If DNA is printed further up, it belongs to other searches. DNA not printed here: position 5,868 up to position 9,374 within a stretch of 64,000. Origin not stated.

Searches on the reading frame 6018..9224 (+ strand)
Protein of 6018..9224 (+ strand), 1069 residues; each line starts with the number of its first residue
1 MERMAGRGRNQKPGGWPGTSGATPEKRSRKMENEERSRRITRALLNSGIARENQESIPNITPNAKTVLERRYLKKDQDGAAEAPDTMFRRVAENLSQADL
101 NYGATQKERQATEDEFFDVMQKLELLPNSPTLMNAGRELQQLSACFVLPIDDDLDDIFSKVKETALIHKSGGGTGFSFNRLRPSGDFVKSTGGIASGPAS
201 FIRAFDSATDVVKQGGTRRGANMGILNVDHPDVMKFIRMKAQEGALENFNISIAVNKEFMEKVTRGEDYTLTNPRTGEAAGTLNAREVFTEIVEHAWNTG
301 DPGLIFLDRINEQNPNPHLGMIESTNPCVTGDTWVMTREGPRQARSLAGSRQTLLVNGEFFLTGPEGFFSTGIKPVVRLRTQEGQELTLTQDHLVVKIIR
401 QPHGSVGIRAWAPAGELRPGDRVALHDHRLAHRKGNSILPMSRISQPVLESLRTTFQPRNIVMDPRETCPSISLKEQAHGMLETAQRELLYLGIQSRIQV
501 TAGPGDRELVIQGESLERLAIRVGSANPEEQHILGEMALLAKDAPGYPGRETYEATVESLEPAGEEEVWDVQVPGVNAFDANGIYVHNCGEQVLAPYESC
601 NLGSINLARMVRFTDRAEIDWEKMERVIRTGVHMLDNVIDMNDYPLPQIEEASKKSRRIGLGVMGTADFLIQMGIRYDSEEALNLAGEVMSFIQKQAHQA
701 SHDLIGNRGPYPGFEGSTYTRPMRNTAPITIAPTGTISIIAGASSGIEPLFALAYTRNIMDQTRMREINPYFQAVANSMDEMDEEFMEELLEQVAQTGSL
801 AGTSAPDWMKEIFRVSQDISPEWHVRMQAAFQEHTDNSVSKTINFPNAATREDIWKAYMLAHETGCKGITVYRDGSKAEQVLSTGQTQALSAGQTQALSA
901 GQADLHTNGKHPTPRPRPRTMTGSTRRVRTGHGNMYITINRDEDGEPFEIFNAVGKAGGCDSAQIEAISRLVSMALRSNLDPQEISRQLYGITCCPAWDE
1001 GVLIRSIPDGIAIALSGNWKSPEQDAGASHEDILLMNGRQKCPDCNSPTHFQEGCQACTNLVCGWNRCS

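Call 18: search_protein_families(library=pfam, proteins=[window:6018-9224:+], max_evalue=0.01)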
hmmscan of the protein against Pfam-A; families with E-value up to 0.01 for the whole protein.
window:6018-9224:+ (1069 aa): 5 families
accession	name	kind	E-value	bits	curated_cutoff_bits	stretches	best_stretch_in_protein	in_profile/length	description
PF02867.20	Ribonuc_red_lgC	-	5.8e-132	441.4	23.9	2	143-721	1-346/523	Ribonucleotide reductase, barrel domain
PF00317.26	Ribonuc_red_lgN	-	9.6e-21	74.1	28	1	61-139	4-76/77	Ribonucleotide reductase, all-alpha domain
PF12637.14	TSCPD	-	3.7e-19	69.2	22.8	1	926-1015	5-84/88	TSCPD domain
PF14890.11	Intein_splicing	-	4.7e-07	30.2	35.8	1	368-588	41-155/155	Intein splicing domain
PF01079.26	Hint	-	0.0095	16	29.7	0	376-433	67-124/213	Hint module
